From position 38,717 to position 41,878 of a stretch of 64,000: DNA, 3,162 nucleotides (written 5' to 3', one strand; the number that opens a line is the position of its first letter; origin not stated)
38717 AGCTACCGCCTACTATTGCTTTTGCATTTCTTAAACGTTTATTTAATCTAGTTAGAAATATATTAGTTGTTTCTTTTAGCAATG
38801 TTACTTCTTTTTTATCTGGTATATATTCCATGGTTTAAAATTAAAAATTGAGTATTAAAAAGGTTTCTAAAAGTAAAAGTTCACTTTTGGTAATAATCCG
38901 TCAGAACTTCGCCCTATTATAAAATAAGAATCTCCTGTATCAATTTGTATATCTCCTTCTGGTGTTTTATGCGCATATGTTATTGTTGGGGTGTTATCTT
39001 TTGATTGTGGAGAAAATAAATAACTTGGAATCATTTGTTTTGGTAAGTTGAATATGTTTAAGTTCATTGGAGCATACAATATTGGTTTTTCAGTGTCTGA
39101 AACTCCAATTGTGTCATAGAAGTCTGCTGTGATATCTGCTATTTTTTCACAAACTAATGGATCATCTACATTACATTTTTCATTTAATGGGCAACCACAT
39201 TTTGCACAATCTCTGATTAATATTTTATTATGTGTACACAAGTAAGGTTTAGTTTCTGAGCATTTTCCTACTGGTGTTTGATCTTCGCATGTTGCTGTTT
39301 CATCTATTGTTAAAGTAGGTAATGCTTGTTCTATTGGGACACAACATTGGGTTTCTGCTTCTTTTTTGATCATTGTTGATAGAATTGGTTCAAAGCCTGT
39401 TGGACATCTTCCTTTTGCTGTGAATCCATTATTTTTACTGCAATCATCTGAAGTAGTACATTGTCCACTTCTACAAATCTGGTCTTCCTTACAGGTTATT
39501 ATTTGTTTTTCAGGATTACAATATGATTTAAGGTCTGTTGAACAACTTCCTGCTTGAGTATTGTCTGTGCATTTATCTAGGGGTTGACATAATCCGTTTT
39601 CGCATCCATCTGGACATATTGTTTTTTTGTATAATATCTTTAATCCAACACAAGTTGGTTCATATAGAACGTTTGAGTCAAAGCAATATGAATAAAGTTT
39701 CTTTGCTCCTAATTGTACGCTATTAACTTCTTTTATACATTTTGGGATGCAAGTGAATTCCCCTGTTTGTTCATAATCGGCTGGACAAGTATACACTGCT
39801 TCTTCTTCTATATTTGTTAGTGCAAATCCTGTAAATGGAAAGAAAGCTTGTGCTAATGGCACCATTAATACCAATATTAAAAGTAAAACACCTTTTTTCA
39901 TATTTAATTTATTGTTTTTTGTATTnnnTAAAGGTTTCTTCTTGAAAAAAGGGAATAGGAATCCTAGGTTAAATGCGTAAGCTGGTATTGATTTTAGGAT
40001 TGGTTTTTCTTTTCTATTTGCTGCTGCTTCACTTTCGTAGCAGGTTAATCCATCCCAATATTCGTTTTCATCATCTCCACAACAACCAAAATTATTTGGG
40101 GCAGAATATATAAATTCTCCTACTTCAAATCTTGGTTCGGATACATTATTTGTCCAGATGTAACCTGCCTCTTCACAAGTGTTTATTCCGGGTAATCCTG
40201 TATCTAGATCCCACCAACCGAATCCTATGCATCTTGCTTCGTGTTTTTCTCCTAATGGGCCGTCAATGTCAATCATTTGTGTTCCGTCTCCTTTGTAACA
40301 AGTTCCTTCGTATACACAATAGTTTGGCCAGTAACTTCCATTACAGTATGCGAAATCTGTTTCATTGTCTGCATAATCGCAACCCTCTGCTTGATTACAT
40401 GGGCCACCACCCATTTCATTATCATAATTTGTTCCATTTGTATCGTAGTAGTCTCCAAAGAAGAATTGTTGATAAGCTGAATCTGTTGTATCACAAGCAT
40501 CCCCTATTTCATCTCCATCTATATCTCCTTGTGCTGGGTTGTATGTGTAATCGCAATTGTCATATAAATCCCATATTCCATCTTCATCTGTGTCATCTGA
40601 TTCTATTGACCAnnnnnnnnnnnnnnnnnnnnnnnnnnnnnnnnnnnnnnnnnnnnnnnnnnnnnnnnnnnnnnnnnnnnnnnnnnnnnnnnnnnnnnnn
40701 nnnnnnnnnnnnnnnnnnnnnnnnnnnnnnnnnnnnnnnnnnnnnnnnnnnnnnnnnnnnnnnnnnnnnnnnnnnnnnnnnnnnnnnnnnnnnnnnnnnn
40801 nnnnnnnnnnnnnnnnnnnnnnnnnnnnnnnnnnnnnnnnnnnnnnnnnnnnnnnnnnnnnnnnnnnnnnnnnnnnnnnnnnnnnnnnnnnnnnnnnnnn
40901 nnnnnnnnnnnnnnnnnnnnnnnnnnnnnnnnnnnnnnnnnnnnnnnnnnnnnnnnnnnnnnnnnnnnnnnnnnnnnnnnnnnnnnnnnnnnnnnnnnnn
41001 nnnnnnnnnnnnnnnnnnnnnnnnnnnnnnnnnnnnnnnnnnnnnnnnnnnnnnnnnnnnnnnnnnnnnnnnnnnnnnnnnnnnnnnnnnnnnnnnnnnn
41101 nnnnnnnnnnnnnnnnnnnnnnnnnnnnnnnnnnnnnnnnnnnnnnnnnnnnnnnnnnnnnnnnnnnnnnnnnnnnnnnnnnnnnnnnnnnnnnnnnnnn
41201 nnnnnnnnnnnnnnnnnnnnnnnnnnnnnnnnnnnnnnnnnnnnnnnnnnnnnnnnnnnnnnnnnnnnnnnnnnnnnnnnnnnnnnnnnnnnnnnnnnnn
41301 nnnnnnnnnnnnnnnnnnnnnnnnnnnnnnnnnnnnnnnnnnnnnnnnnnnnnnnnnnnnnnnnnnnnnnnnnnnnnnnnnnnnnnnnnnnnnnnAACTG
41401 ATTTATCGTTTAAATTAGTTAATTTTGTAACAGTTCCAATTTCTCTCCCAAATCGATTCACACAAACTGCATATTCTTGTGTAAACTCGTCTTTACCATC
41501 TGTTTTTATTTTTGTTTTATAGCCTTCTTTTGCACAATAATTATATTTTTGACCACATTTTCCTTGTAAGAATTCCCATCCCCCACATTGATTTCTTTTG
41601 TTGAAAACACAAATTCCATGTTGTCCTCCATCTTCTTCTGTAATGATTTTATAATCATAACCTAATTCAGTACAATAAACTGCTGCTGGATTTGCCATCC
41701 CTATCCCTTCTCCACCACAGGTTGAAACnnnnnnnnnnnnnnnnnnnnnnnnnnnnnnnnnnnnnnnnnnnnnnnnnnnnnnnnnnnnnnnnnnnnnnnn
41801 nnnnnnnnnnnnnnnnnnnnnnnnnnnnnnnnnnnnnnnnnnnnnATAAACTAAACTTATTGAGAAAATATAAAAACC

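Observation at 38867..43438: Cluster of three secreted Cys-rich proteins including a papain-like protease with thrombospondin-type-3-like Ca-binding repeats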

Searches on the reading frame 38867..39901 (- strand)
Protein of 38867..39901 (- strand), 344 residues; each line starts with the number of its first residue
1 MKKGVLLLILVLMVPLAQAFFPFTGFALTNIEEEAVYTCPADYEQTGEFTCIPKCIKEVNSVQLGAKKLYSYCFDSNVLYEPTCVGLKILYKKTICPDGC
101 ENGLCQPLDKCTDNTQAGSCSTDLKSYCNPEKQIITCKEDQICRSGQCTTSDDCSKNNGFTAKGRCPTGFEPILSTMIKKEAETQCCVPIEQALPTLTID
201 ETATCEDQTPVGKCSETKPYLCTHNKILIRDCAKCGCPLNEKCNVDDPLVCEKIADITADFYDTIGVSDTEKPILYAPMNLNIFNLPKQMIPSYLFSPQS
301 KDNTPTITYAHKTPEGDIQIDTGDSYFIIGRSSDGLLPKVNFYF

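Call 3: search_protein_families(library=pfam, proteins=[window:38867-39901:-], max_evalue=0.1)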
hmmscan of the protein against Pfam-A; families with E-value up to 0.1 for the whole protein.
window:38867-39901:- (344 aa): 0 families

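Call 4: search_protein_families(library=ncbifam, proteins=[window:38867-39901:-], max_evalue=0.1)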
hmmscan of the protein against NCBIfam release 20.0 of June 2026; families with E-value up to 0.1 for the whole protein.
window:38867-39901:- (344 aa): 2 families
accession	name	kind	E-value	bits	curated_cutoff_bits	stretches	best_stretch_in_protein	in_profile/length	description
NF047981.1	RC1041_fam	subfamily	0.036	13.8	90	1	6-35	21-50/57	RC1041 family protein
NF001645.0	PRK00420.1-2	equivalog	0.052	13.6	162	0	219-244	14-39/106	hypothetical protein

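Call 28: find_homologous_proteins(query=window:38867-39901:-, max_evalue=0.001)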
Query window:38867-39901:- (344 aa): 5 proteins with E <= 0.001 among 631 candidates.
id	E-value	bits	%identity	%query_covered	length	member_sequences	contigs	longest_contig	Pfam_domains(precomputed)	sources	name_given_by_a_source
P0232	4.8e-235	797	100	100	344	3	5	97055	-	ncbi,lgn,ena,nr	ncbi:MAG: hypothetical protein ABIJ20_02055 [Nanoarchaeota archaeon]|nr:hypothetical protein [Nanoar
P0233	8.1e-157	540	68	100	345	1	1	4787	-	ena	-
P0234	2.6e-150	518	68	100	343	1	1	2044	-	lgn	-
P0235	9.7e-129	447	58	95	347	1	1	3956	-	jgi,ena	-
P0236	3.8e-125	436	58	100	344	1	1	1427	-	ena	-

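Call 44: search_protein_representatives(alignment_id=A2)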
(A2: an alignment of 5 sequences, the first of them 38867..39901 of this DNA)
Query: 5 sequences, 342 profile positions. Proteins with E-value up to 0.001 (for the whole library): 126; up to 1e-10: 25; up to 1e-30: 2. The best 126 are listed.
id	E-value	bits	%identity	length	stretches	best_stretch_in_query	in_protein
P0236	1.6e-183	625.7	-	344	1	1-342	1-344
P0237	7.8e-36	140.2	-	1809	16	201-246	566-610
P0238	1.2e-24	103.4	-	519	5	196-247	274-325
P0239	7.7e-21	90.9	-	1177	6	202-250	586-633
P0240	1.3e-19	86.8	-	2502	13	196-262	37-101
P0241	3.8e-18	82.0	-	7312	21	100-251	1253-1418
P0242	1.3e-17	80.2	-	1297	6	202-258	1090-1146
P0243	1.2e-15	73.8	-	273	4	198-240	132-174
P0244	2.1e-15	73.0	-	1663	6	194-245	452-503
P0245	3.2e-14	69.1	-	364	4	204-238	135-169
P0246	1.0e-13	67.5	-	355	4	203-238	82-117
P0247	1.0e-13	67.5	-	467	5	203-246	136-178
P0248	1.3e-13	67.1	-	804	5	197-247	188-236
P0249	1.4e-13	67.0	-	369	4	203-239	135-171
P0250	2.1e-13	66.4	-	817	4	198-248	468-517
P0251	3.2e-13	65.8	-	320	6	204-246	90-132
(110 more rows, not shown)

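Call 67: search_protein_families(library=pfam, proteins=[window:38870-39901:-], max_evalue=10)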
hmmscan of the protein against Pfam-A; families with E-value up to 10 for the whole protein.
window:38870-39901:- (344 aa): 0 families

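Call 76: search_protein_families(library=pfam, proteins=[P0238, P0243, P0245, P0251, P0237, P0239], max_evalue=0.01)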
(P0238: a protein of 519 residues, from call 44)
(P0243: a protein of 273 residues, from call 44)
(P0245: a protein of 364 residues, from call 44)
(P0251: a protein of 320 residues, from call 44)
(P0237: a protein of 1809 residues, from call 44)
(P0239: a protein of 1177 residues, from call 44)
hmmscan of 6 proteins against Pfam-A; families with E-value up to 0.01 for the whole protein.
P0238 (519 aa): 0 families

P0243 (273 aa): 3 families
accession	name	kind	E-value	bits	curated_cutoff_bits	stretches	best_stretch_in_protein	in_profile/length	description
PF11334.13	DUF3136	-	5.5e-08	32.9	27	0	30-50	4-24/64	Protein of unknown function (DUF3136)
PF12662.13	cEGF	-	4.7e-05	23.6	26.6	0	52-65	3-18/24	Complement Clr-like EGF-like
PF10749.14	DUF2534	-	0.0001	22.9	22.4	0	61-91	6-36/80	Protein of unknown function (DUF2534)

P0245 (364 aa): 0 families

P0251 (320 aa): 0 families

P0237 (1809 aa): 1 family
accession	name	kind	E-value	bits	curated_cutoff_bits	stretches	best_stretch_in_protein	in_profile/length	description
PF10633.15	NPCBM_assoc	-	4.1e-05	24.1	24.4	1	1653-1706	3-57/78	NPCBM-associated, NEW3 domain of alpha-galactosidase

P0239 (1177 aa): 1 family
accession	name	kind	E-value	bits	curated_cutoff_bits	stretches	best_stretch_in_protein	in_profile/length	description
PF13385.13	Laminin_G_3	-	4.8e-26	92.1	27.6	1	677-825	1-151/151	Concanavalin A-like lectin/glucanases superfamily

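Call 85: search_protein_families(library=phrogs, proteins=[window:38867-39901:-], max_evalue=0.001)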
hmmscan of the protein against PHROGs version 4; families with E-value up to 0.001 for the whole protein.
window:38867-39901:- (344 aa): 0 families

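Call 86: search_protein_families(library=padloc, proteins=[window:38867-39901:-], max_evalue=0.001)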
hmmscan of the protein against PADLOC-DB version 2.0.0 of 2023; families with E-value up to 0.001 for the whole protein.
window:38867-39901:- (344 aa): 0 families

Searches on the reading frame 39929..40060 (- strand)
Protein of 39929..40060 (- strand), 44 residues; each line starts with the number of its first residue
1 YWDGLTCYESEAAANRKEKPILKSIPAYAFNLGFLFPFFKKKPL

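Call 70: search_protein_families(library=ncbifam, proteins=[window:39929-40060:-], max_evalue=10)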
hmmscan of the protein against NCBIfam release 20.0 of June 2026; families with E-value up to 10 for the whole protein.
seq(44 aa): 0 families

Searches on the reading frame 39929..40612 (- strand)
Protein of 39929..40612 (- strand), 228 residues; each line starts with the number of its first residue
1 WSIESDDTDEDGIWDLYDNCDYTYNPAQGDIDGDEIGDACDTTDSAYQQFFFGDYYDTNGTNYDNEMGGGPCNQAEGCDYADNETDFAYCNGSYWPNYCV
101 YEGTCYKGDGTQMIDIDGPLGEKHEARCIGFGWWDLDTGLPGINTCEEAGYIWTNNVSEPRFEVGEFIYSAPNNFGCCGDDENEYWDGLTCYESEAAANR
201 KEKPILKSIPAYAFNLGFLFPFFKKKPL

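Call 67: search_protein_families(library=pfam, proteins=[window:39929-40489:-], max_evalue=10)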
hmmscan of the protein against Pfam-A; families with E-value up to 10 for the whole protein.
window:39929-40489:- (187 aa): 0 families

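Call 70: search_protein_families(library=ncbifam, proteins=[window:39929-40489:-], max_evalue=10)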
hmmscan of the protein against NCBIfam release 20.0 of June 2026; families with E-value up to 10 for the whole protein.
window:39929-40489:- (187 aa): 0 families

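Call 71: find_related_loci(query=window:39929-40612:-, collection=metagenome_contigs, flank=5000)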
Query window:39929-40612:- (228 aa) in metagenome_contigs; peptide patterns used: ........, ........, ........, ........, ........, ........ (x = any residue, [..] = any of these).
129 stretches matched a pattern; 1 encode a relative of the query (tblastn E <= 1e-3); 1 distinct loci.
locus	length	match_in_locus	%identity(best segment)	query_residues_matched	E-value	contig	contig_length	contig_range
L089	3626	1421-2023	53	6-208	5e-69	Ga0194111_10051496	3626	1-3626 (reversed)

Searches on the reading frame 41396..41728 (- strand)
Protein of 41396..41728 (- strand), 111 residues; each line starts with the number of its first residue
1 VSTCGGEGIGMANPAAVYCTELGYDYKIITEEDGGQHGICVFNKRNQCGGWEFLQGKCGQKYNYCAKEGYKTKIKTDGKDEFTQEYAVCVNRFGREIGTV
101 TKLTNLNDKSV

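Call 47: search_solved_structures(query=window:41396-41728:-, max_evalue=10, show_alignments=2)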
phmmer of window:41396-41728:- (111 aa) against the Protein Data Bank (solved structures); distinct sequences matched with E-value up to 10: 0.

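Call 55: predict_structure(alignment_id=A3)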
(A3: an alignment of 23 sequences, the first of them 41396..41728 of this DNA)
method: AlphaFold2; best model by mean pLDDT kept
length: 111 residues; sequences in the alignment: 23
mean_pLDDT: 84.9   pTM: 0.75
mean pLDDT of the five models: 84.9, 84.5, 82.4, 78.7, 73.3
residues with pLDDT >= 90: 64; 70-90: 34; 50-70: 5; < 50: 8
segments of 3 or more residues with pLDDT < 50: 1-3, 8-10
pLDDT, mean of each block of 10 residues (from residue 1): 43 82 91 87 91 91 94 90 89 93 84 63
secondary structure, 60 per line:
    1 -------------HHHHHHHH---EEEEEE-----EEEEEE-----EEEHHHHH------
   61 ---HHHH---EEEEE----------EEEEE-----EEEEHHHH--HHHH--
elements in order: H14-21 E25-30 E36-41 E47-49 H50-54 H64-67 E71-75 E86-90 E96-99 H100-103 H106-109

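Call 58: fold_search(model_id=the predicted structure, library=pdb)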
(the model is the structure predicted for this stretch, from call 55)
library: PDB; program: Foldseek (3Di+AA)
matches with E <= 10: 356; with E <= 0.001: 0
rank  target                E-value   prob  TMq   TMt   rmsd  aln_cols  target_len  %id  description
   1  2yh5                  1.1e+00  0.08  0.25  0.23  13.0       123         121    8  Structure of the C-terminal domain of BamC (released 2011-05-25)
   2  5znh                  1.6e+00  0.06  0.21  0.09  13.4       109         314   15  Catechol 2,3-dioxygenase with 4-methyl catechol from Diaphorobacter sp DS2 (released 2019-04-17)
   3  5cih_A                1.7e+00  0.13  0.24  0.11   6.1        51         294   16  Complex of yeast cytochrome c peroxidase (W191Y) with iso-1 cytochrome c (released 2016-08-03)
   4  3oe3_F                1.9e+00  0.07  0.17  0.21   9.1        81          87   14  Crystal structure of PliC-St, periplasmic lysozyme inhibitor of C-type lysozyme from Salmonella typhimurium (released 2010-12-22)
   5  1beq                  2.0e+00  0.07  0.20  0.11   9.9        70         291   14  INTERACTION BETWEEN PROXIMAL AND DISTALS REGIONS OF CYTOCHROME C PEROXIDASE (released 1998-10-21)
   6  3ccp                  2.0e+00  0.07  0.21  0.12  10.5        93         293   12  X-RAY STRUCTURES OF RECOMBINANT YEAST CYTOCHROME C PEROXIDASE AND THREE HEME-CLEFT MUTANTS PREPARED BY SITE-DIRECTED MUT (released 1991-07-15)
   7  1cce                  2.1e+00  0.07  0.19  0.11  10.1        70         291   14  CONSTRUCTION OF A BIS-AQUO HEME ENZYME AND REPLACEMENT WITH EXOGENOUS LIGAND (released 1994-07-31)
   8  5zsz                  2.1e+00  0.05  0.21  0.10  13.5       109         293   14  Catechol 2,3-dioxygenase (C23O64) from Diaphorobacter sp DS2 (released 2019-05-22)
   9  4xzg_G                2.3e+00  0.12  0.19  0.18   6.8        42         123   14  Crystal structure of HIRAN domain of human HLTF (released 2015-04-15)
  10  4ddq_D                2.3e+00  0.06  0.21  0.08  14.2        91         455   11  Structural plasticity of the Bacillus subtilis GyrA homodimer (released 2013-02-13)
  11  4ddq_C                2.3e+00  0.05  0.21  0.08  14.2        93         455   10  Structural plasticity of the Bacillus subtilis GyrA homodimer (released 2013-02-13)
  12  6ccp                  2.4e+00  0.10  0.24  0.11   6.1        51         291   16  EFFECT OF ARGININE-48 REPLACEMENT ON THE REACTION BETWEEN CYTOCHROME C PEROXIDASE AND HYDROGEN PEROXIDE (released 1993-10-31)
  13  6x89_S8               2.4e+00  0.06  0.20  0.14   9.4        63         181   21  Vigna radiata mitochondrial complex I* (released 2020-09-02)
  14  4xzg_H                2.6e+00  0.11  0.19  0.17   6.8        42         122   14  Crystal structure of HIRAN domain of human HLTF (released 2015-04-15)
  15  1ccc                  2.6e+00  0.10  0.24  0.11   6.2        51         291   16  THE ASP-HIS-FE TRIAD OF CYTOCHROME C PEROXIDASE CONTROLS THE REDUCTION POTENTIAL, ELECTRONIC STRUCTURE, AND COUPLING OF  (released 1993-10-31)
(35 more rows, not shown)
